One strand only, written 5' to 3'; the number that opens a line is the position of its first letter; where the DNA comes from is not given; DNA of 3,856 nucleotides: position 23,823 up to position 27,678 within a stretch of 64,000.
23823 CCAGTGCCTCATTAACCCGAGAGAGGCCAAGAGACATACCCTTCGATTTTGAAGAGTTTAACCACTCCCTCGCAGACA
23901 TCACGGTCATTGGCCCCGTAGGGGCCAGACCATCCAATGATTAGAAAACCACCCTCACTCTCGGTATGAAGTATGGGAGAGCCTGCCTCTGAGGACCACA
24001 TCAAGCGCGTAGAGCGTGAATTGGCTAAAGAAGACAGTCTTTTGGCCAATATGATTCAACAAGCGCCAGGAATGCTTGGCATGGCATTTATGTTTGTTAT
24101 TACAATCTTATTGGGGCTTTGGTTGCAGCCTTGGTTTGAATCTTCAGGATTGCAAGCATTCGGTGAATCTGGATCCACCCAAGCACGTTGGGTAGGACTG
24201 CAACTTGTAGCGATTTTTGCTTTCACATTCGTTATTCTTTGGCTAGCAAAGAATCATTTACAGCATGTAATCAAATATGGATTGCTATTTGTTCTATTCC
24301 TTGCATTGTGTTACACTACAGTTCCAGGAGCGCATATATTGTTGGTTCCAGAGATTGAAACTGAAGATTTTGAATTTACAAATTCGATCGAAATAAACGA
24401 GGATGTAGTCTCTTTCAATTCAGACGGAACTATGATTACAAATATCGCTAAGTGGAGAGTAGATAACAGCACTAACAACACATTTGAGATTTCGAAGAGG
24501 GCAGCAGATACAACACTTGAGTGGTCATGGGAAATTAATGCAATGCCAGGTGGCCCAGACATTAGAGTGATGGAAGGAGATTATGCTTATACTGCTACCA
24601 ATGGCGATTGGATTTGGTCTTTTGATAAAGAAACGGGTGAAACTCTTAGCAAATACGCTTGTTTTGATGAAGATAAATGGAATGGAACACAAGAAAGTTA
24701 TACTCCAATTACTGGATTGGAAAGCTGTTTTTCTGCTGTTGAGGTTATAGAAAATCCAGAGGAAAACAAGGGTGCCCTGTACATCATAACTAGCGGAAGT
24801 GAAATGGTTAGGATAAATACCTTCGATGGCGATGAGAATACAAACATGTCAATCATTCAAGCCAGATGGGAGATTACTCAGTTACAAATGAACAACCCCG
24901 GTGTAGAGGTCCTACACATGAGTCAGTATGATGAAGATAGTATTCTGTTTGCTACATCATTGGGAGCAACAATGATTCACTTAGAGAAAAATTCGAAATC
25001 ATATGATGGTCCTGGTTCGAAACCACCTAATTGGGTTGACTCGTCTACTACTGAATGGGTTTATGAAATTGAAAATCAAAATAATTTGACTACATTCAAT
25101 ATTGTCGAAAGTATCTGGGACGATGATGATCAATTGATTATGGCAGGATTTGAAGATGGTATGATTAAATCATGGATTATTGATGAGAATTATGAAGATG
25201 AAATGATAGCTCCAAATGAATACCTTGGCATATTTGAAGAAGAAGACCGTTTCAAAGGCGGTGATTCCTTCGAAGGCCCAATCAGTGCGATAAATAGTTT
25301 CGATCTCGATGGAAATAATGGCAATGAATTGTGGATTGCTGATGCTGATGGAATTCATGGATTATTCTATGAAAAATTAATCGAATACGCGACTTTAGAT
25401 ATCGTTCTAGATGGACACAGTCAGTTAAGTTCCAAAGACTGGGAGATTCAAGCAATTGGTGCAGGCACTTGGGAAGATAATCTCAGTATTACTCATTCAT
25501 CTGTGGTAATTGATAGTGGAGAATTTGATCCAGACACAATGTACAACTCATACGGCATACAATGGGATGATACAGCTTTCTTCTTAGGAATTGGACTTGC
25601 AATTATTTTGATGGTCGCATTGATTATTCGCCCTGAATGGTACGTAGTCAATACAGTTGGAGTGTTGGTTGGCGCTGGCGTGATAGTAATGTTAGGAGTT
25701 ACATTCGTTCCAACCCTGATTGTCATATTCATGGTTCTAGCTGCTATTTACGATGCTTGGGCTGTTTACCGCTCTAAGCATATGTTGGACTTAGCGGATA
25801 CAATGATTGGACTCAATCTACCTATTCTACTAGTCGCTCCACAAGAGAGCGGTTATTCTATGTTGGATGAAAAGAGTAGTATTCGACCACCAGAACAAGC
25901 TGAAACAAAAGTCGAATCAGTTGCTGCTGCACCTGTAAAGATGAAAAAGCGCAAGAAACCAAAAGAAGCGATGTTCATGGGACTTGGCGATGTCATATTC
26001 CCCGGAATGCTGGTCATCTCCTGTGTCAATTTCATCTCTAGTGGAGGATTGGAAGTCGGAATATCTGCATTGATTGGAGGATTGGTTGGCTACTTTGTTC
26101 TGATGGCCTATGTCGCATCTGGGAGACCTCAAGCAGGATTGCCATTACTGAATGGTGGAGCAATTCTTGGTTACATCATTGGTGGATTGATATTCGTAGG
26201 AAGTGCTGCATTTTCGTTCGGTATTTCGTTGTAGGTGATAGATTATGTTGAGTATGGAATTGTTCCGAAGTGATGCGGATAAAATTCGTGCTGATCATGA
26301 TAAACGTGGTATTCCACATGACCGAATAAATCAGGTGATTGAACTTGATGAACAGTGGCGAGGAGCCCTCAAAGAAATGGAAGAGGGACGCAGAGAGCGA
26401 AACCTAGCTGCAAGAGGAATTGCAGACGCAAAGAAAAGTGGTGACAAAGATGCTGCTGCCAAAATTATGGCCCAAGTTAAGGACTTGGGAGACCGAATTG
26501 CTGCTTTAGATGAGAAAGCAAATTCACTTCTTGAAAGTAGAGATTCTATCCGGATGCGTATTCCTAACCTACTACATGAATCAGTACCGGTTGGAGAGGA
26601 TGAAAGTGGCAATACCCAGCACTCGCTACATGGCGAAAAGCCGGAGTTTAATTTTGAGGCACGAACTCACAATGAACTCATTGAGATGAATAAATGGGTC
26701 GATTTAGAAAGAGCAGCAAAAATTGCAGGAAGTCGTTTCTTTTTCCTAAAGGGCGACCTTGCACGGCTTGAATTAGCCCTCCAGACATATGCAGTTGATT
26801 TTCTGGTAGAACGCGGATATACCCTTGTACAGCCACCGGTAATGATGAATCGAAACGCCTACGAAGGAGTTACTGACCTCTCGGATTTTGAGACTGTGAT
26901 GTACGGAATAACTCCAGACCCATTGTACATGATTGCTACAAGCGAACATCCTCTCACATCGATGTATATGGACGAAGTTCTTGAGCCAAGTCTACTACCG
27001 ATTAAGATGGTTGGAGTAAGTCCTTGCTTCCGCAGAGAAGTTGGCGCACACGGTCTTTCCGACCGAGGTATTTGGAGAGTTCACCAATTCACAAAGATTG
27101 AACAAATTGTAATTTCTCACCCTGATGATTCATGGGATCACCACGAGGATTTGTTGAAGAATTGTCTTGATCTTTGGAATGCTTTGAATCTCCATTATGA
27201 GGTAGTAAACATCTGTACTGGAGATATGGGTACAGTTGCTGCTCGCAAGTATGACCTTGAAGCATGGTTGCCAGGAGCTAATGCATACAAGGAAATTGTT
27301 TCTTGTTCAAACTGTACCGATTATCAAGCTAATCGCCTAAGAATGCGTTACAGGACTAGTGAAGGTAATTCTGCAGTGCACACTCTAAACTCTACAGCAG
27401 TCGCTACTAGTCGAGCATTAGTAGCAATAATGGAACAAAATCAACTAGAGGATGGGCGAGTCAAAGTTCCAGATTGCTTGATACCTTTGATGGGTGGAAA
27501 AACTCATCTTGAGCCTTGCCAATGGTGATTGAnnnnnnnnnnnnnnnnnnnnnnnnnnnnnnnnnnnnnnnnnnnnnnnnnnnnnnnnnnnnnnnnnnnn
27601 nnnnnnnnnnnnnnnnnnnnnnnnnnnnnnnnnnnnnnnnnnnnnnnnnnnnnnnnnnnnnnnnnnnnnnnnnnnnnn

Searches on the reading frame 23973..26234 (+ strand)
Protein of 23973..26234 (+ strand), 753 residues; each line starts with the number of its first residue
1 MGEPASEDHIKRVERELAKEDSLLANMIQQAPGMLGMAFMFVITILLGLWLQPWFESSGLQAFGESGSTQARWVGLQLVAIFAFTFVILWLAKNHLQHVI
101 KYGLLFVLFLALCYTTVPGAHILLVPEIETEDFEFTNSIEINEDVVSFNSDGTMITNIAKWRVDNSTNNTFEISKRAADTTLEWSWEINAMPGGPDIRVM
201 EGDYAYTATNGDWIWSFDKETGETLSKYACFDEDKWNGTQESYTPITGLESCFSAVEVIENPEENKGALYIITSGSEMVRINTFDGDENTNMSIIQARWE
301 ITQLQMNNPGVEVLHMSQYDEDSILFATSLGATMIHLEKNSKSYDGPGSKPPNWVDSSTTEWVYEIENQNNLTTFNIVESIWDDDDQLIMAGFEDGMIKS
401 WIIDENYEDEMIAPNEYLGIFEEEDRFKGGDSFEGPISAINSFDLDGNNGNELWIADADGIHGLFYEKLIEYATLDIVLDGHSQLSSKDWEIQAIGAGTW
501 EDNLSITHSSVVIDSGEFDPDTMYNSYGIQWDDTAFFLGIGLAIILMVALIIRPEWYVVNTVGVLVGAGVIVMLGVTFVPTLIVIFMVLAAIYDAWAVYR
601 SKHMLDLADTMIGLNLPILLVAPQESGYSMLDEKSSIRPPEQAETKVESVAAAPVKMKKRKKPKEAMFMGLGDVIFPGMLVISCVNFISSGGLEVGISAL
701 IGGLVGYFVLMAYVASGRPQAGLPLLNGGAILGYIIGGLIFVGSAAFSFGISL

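Call 70: search_protein_families(library=pfam, proteins=[window:23973-26234:+], max_evalue=0.001)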
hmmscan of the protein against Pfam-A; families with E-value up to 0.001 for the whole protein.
window:23973-26234:+ (753 aa): 2 families
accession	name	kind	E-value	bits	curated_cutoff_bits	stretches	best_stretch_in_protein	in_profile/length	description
PF06550.16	SPP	-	1.6e-50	172.7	23.9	1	536-741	92-281/283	Signal-peptide peptidase, presenilin aspartyl protease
PF04258.18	Peptidase_A22B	-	7.5e-06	26.2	23.3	1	542-708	92-235/286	Signal peptide peptidase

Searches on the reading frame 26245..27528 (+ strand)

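Call 70: search_protein_families(library=pfam, proteins=[window:26245-27528:+], max_evalue=0.001)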
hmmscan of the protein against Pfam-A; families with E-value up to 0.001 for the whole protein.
window:26245-27528:+ (427 aa): 2 families
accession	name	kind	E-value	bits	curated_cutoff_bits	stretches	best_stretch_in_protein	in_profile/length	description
PF00587.30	tRNA-synt_2b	-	5.3e-39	134.6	29.3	1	226-399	10-179/179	tRNA synthetase class II core domain (G, H, P, S and T)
PF02403.27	Seryl_tRNA_N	-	2e-19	70.3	28.2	1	1-109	1-107/108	Seryl-tRNA synthetase N-terminal domain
